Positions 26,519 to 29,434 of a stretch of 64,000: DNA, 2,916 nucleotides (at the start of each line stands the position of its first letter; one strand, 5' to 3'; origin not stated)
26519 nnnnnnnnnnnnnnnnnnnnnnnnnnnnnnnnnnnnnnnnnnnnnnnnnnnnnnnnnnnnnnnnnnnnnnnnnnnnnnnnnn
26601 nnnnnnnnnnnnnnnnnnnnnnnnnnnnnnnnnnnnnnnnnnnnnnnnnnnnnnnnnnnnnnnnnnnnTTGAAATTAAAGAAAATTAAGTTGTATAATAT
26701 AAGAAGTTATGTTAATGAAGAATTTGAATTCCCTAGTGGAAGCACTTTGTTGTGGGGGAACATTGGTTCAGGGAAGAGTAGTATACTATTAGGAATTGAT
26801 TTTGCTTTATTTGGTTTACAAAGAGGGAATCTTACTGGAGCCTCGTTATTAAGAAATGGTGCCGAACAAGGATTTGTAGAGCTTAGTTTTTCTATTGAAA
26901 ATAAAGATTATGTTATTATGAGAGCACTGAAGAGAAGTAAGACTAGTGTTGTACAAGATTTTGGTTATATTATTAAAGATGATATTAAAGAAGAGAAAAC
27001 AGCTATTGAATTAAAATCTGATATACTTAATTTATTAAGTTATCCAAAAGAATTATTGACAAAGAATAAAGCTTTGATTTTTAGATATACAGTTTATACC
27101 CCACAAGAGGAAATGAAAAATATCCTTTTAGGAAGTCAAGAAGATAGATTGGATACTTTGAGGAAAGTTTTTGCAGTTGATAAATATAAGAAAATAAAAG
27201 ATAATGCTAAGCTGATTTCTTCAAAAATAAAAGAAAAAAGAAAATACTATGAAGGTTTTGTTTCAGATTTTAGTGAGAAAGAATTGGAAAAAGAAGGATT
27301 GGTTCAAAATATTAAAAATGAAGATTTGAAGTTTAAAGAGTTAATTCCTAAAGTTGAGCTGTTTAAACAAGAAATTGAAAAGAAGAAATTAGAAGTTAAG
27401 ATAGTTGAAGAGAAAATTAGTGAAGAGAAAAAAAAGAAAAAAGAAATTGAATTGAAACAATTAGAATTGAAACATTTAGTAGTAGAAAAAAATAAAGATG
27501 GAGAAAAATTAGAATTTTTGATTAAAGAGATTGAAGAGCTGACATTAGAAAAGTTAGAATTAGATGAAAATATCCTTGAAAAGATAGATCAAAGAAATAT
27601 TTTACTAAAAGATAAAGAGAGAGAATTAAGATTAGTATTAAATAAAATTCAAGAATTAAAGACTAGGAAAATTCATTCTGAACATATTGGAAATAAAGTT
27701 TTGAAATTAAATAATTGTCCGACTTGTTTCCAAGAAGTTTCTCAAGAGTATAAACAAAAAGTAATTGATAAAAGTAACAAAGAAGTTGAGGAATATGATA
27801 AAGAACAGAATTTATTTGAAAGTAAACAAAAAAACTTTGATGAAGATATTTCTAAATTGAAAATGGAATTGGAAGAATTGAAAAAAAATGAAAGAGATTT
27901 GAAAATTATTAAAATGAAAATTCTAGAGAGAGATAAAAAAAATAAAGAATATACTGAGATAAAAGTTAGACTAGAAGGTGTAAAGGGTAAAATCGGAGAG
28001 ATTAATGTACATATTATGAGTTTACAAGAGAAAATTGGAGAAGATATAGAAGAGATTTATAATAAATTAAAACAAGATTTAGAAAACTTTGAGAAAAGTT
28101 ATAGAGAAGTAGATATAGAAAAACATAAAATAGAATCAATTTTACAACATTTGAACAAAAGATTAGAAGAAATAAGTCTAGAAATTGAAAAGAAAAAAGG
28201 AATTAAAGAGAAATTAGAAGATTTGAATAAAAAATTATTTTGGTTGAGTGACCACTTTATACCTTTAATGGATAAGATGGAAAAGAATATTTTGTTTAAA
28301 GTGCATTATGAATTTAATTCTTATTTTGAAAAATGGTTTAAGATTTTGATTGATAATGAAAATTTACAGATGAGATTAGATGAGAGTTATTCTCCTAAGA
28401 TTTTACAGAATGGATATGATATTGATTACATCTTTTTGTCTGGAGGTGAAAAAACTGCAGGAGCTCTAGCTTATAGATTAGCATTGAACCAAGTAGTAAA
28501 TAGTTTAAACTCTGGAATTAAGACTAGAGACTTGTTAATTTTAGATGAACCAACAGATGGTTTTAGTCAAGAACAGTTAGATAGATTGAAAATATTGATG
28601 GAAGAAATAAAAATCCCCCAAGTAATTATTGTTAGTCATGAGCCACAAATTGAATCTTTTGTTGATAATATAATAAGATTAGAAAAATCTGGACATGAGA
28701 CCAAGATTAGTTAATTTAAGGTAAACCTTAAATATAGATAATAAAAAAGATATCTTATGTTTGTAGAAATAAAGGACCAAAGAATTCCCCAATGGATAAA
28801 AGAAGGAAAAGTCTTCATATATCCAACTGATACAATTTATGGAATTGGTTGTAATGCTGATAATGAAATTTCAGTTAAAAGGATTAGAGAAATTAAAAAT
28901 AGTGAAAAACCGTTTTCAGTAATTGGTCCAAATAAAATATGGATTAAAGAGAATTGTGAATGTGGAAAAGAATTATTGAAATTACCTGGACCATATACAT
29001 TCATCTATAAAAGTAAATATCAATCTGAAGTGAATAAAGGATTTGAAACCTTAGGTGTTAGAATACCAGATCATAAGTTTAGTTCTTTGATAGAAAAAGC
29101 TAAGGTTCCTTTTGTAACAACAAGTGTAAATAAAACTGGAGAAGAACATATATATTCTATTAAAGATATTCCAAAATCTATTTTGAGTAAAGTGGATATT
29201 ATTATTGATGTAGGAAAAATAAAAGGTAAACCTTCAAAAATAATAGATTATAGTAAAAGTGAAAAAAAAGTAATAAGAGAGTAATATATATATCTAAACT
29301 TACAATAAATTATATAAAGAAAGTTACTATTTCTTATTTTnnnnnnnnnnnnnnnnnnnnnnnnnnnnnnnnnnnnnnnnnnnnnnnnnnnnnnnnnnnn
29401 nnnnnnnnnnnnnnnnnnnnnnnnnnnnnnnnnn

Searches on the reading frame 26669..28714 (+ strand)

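Call 30: search_protein_families(library=pfam, proteins=[window:26669-28714:+], max_evalue=0.001)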
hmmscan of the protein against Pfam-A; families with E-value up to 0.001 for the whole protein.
window:26669-28714:+ (681 aa): 3 families
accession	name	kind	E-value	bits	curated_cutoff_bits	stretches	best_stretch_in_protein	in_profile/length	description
PF13476.12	AAA_23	-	9.9e-20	72.5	27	1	5-228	1-199/201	AAA domain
PF13555.12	AAA_29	-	5.5e-06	26.5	27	1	3-49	1-48/61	P-loop containing region of AAA domain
PF02463.25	SMC_N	-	7.9e-05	22.6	40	0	3-673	2-213/220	RecF/RecN/SMC N terminal domain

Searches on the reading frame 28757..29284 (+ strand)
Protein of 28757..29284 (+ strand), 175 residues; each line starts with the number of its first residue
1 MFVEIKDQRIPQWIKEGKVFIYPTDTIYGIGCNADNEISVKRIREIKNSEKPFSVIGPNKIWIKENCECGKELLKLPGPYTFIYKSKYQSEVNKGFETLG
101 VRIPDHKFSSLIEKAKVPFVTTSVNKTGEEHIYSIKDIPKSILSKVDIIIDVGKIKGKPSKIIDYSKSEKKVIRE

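Call 30: search_protein_families(library=pfam, proteins=[window:28757-29284:+], max_evalue=0.001)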
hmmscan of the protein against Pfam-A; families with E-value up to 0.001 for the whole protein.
window:28757-29284:+ (175 aa): 1 family
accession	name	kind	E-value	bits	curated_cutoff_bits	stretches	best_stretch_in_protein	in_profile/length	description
PF01300.24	Sua5_yciO_yrdC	-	4.4e-39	134.3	25.1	1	13-175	2-177/178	Telomere recombination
